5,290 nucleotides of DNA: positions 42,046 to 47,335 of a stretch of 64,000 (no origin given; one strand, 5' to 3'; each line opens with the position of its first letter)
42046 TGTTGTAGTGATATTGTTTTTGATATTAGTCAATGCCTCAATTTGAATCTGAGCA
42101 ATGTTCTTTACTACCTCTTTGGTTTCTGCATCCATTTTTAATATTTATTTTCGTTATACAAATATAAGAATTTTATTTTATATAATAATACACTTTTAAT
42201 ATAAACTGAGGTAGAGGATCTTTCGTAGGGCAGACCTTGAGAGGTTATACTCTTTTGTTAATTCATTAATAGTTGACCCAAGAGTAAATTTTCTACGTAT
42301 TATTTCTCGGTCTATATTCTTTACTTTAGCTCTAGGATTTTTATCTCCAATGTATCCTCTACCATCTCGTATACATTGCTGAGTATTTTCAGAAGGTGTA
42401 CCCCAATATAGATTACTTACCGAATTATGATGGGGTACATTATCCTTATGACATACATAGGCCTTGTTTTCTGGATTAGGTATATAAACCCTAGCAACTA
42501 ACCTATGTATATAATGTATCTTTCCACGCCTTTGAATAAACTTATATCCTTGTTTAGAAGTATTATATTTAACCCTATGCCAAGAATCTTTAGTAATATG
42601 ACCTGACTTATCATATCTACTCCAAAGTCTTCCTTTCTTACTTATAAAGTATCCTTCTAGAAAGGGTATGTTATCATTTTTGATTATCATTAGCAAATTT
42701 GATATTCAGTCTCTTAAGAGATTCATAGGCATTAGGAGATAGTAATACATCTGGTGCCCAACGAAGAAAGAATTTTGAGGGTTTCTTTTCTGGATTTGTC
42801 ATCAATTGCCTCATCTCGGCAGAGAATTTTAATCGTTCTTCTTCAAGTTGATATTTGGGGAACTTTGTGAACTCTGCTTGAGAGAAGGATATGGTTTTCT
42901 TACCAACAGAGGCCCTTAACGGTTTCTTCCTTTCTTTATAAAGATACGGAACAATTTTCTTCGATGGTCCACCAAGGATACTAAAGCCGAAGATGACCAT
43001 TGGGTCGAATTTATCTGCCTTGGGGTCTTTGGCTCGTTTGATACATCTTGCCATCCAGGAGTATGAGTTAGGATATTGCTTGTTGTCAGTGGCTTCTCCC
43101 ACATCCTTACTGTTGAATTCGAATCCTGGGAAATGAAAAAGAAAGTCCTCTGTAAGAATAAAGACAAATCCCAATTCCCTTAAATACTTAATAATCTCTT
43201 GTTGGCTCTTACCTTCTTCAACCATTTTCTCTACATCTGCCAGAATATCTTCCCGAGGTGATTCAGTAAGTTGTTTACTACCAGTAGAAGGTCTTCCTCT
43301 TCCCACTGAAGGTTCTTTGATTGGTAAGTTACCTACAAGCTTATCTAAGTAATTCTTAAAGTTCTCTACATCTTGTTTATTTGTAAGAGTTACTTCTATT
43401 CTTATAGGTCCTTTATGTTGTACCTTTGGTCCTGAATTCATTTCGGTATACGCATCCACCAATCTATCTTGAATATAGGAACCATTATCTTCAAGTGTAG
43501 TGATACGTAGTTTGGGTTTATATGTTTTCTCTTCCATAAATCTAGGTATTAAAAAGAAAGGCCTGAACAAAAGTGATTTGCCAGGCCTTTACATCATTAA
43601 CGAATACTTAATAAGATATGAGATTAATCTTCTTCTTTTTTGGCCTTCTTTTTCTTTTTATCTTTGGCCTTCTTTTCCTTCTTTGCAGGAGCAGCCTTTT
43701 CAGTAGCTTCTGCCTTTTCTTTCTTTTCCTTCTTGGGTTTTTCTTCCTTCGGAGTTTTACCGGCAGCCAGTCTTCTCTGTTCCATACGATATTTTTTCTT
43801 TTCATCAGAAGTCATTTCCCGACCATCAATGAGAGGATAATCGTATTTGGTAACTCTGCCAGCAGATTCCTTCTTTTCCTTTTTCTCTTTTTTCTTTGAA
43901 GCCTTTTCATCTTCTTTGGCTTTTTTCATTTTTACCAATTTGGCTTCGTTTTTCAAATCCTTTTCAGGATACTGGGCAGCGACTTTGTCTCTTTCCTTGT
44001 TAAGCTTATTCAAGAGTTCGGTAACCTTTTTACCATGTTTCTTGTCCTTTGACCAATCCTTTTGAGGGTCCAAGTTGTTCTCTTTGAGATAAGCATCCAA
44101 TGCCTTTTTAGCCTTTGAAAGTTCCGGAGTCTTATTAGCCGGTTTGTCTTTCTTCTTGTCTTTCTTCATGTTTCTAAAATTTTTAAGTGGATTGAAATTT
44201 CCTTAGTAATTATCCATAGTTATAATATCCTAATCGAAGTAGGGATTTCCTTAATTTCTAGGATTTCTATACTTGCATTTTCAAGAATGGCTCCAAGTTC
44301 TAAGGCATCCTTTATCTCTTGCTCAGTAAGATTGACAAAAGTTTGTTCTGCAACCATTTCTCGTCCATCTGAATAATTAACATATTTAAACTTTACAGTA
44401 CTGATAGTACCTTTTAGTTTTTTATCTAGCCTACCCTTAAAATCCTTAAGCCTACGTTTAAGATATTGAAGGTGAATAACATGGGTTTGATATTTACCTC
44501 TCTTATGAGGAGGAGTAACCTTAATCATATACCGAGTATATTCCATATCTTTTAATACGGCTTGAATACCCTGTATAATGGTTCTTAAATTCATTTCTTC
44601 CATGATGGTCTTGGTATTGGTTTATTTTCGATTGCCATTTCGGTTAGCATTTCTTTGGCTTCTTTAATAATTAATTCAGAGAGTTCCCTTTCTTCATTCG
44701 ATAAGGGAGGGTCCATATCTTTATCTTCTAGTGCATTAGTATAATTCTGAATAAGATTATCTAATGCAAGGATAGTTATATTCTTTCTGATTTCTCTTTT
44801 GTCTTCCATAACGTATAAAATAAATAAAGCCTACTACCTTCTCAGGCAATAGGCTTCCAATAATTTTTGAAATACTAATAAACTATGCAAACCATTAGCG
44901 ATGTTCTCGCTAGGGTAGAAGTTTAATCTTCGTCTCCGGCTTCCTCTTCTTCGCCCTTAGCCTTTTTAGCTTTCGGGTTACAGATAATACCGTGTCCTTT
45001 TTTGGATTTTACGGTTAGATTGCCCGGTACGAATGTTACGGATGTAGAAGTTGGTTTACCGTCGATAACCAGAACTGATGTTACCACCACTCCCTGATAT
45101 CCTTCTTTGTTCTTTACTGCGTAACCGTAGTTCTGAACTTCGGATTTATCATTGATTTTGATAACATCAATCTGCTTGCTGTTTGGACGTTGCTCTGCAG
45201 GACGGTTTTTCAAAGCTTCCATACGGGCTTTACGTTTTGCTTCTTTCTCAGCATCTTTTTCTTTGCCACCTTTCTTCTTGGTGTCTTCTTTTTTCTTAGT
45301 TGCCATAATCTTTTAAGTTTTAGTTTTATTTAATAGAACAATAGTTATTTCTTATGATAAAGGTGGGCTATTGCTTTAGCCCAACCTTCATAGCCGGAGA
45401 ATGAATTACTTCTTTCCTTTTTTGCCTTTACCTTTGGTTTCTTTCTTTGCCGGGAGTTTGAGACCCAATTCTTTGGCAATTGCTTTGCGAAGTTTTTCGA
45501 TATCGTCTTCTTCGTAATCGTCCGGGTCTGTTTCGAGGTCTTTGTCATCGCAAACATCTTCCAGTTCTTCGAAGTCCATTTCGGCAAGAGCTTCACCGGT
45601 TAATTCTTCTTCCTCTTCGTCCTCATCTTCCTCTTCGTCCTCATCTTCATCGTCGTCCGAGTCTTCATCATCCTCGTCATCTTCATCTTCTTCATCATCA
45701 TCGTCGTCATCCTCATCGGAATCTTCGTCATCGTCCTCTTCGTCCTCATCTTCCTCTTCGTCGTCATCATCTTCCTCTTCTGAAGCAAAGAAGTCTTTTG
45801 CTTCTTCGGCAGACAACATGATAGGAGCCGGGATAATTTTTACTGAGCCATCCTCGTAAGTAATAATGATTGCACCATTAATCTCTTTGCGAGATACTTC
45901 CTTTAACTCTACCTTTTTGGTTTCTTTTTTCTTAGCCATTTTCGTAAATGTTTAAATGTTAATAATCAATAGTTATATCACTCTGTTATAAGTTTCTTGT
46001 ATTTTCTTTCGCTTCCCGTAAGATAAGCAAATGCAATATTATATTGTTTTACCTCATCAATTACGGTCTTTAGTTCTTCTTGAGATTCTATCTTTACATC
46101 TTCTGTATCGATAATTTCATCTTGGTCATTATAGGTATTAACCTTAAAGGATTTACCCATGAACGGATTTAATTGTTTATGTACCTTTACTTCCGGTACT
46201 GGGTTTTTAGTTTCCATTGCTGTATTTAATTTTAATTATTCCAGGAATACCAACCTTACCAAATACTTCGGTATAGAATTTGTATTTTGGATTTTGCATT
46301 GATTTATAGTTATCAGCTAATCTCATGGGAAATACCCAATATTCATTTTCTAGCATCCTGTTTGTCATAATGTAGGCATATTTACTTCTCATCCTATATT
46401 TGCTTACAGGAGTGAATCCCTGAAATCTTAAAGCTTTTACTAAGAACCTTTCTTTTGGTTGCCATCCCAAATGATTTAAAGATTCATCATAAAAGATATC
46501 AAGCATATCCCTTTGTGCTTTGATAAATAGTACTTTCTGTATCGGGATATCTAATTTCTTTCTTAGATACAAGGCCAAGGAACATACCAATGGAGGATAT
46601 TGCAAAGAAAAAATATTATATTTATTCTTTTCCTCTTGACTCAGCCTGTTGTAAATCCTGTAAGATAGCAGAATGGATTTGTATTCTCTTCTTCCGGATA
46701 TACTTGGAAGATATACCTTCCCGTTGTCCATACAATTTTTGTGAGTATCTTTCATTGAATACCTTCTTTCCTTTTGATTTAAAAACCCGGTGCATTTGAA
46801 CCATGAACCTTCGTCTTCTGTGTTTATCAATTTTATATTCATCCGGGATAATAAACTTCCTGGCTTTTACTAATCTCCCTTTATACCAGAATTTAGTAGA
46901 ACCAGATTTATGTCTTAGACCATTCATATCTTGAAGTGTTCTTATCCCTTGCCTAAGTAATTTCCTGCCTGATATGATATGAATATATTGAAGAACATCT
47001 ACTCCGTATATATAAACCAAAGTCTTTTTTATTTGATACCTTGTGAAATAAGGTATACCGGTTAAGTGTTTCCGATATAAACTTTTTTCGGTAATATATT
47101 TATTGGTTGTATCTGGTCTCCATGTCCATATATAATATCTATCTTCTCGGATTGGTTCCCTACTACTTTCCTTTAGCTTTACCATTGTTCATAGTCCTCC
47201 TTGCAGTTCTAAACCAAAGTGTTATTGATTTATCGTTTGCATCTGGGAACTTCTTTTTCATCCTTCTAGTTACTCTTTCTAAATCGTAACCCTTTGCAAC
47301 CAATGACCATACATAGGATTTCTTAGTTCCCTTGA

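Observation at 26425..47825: Promoter family with an upstream CCTCAG box placed exactly 37, 47 or 57 bp from the -7 box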

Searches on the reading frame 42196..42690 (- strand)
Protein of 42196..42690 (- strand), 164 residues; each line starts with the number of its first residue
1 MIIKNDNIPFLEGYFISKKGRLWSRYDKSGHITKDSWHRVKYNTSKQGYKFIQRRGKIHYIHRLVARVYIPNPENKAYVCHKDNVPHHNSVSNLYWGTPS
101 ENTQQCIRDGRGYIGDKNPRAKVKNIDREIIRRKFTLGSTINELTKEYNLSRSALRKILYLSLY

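Call 27: search_protein_families(library=pfam, proteins=[window:42196-42690:-], max_evalue=0.01)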
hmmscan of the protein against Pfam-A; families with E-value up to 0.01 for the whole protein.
window:42196-42690:- (164 aa): 1 family
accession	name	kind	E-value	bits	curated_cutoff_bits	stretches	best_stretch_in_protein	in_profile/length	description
PF13392.12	HNH_3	-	0.00017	21.6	24.8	1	59-103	1-45/46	HNH endonuclease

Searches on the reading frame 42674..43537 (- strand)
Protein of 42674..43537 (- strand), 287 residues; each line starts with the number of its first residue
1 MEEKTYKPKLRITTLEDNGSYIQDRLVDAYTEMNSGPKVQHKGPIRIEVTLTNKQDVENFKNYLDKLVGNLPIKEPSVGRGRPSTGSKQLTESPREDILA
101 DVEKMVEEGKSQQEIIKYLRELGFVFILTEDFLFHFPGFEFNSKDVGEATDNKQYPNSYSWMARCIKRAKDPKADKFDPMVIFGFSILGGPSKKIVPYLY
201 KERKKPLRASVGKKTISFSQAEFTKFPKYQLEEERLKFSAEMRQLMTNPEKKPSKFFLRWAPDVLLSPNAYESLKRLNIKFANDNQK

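Call 10: search_protein_families(library=phrogs, proteins=[window:42674-43537:-], max_evalue=0.001)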
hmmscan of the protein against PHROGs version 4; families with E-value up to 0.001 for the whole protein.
window:42674-43537:- (287 aa): 0 families

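Call 11: search_protein_families(library=pfam, proteins=[window:42674-43537:-], max_evalue=0.001)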
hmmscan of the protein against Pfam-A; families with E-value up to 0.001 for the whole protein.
window:42674-43537:- (287 aa): 0 families

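Call 67: search_solved_structures(query=window:42674-43537:-, max_evalue=1)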
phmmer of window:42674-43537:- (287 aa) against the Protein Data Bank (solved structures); distinct sequences matched with E-value up to 1: 0.

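Call 71: find_homologous_proteins(query=window:42674-43537:-, max_evalue=0.001)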
Query window:42674-43537:- (287 aa): 406 proteins with E <= 0.001 among 909 candidates; the best 120 are listed.
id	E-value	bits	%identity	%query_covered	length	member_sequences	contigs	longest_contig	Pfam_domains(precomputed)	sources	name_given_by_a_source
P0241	1.2e-184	630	99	99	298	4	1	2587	-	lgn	-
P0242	1.1e-183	627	99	99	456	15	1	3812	-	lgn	-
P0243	3.2e-182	622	97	100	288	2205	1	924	-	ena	-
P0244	2.5e-168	577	88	100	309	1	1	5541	-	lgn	-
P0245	8.4e-166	568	88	100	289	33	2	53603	-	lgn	-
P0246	3.7e-165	566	94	93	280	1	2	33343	-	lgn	-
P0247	2.3e-164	564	90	97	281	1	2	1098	-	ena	-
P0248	6.6e-164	562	90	97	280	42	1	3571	-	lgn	-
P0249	8.7e-164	562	94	93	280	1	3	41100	-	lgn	-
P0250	9.5e-164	562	88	100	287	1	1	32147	-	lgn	-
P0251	2.3e-163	560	94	93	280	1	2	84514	-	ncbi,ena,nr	nr:MAG: hypothetical protein [Bacteriophage sp.]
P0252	3.6e-163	560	90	97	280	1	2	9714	-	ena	-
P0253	4.1e-163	560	90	97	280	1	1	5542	-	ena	-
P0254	4.2e-163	560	90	97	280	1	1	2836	-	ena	-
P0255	5.6e-163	559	89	97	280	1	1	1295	-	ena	-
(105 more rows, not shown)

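Call 83: predict_structure(alignment_id=A2)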
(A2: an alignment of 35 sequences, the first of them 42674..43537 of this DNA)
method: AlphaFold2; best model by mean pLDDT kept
length: 287 residues; sequences in the alignment: 35
mean_pLDDT: 71.5   pTM: 0.48
mean pLDDT of the five models: 71.5, 63.8, 63.2, 60.6, 54.0
residues with pLDDT >= 90: 17; 70-90: 166; 50-70: 61; < 50: 43
segments of 3 or more residues with pLDDT < 50: 1-5, 69-94, 168-177
pLDDT, mean of each block of 10 residues (from residue 1): 53 79 75 66 74 62 51 36 36 59 88 84 78 79 87 82 64 51 77 80 84 56 70 78 84 94 84 88 76
secondary structure, 60 per line:
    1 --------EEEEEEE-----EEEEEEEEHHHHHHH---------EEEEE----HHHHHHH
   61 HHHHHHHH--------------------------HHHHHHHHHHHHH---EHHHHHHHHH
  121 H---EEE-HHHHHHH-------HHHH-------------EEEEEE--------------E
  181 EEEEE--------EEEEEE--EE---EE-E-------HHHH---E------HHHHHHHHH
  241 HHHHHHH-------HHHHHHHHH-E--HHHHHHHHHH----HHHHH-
elements in order: E9-15 E21-28 H29-35 E45-49 H54-68 H95-107 H112-121 E125-127 H129-135 H143-146 E160-165 E180-185 E194-199 H218-221 H232-247 H255-263 H268-277 H282-286

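Call 87: fold_search(model_id=the predicted structure, library=pdb)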
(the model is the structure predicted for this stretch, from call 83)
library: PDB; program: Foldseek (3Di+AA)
matches with E <= 10: 263; with E <= 0.001: 0
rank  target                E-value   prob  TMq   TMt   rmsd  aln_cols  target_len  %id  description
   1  7zdz_B                2.6e-01  0.10  0.08  0.07  14.2        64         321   16  Cryo-EM structure of the human inward-rectifier potassium 2.1 channel (Kir2.1) (released 2022-09-28)
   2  7zdz_A                4.2e-01  0.14  0.08  0.07  14.7        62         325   18  Cryo-EM structure of the human inward-rectifier potassium 2.1 channel (Kir2.1) (released 2022-09-28)
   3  7zdz_C                4.7e-01  0.15  0.08  0.07  14.2        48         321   17  Cryo-EM structure of the human inward-rectifier potassium 2.1 channel (Kir2.1) (released 2022-09-28)
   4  3spj                  5.6e-01  0.07  0.07  0.07  13.9        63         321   14  Apo inward rectifier potassium channel Kir2.2 I223L mutant (released 2011-08-24)
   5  7zdz_D                6.3e-01  0.11  0.08  0.07  14.6        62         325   19  Cryo-EM structure of the human inward-rectifier potassium 2.1 channel (Kir2.1) (released 2022-09-28)
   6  3spc                  6.3e-01  0.06  0.07  0.07  14.1        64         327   14  Inward rectifier potassium channel Kir2.2 in complex with dioctanoylglycerol pyrophosphate (DGPP) (released 2011-08-24)
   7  1yd6_C                6.7e-01  0.38  0.12  0.29   9.5        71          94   15  Crystal structure of the GIY-YIG N-terminal endonuclease domain of UvrC from Bacillus caldotenax (released 2005-03-01)
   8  1u4f_D                8.1e-01  0.06  0.08  0.10  14.2        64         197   16  Crystal Structure of Cytoplasmic Domains of IRK1 (Kir2.1) channel (released 2005-03-08)
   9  6m86                  8.1e-01  0.05  0.07  0.07  14.1        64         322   14  Crystal Structure of Inward Rectifier Kir2.2 Force Open Mutant (released 2019-09-04)
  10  5tva_B                8.6e-01  0.08  0.11  0.13  15.5       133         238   13  A. aeolicus BioW with AMP and CoA (released 2016-12-07)
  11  2gix_D                8.6e-01  0.06  0.08  0.10  14.1        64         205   16  Cytoplasmic Domain Structure of Kir2.1 containing Andersen's Mutation R218Q and Rescue Mutation T309K (released 2006-07-25)
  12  5kuk                  8.6e-01  0.06  0.07  0.07  13.6        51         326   12  Crystal Structure of Inward Rectifier Kir2.2 K62W Mutant (released 2016-08-10)
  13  3sph                  9.7e-01  0.06  0.07  0.07  13.6        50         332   12  Inward rectifier potassium channel Kir2.2 I223L mutant in complex with PIP2 (released 2011-08-24)
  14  1u4f_B                1.2e+00  0.06  0.08  0.10  13.7        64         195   17  Crystal Structure of Cytoplasmic Domains of IRK1 (Kir2.1) channel (released 2005-03-08)
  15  6m84                  1.2e+00  0.04  0.07  0.07  14.1        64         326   14  Crystal structure of cKir2.2 force open mutant in complex with PI(4,5)P2 (released 2019-09-04)
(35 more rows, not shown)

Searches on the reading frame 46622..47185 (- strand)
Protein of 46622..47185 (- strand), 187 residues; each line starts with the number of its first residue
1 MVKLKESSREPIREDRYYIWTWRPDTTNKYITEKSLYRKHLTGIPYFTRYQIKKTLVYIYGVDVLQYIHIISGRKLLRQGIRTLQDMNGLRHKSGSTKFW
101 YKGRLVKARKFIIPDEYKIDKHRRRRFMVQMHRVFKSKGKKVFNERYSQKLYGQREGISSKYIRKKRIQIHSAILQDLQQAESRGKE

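Call 27: search_protein_families(library=pfam, proteins=[window:46622-47185:-], max_evalue=0.01)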
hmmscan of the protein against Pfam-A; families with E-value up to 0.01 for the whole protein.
window:46622-47185:- (187 aa): 0 families

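Call 68: search_solved_structures(query=window:46622-47185:-, max_evalue=1)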
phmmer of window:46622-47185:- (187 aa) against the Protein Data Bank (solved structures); distinct sequences matched with E-value up to 1: 0.
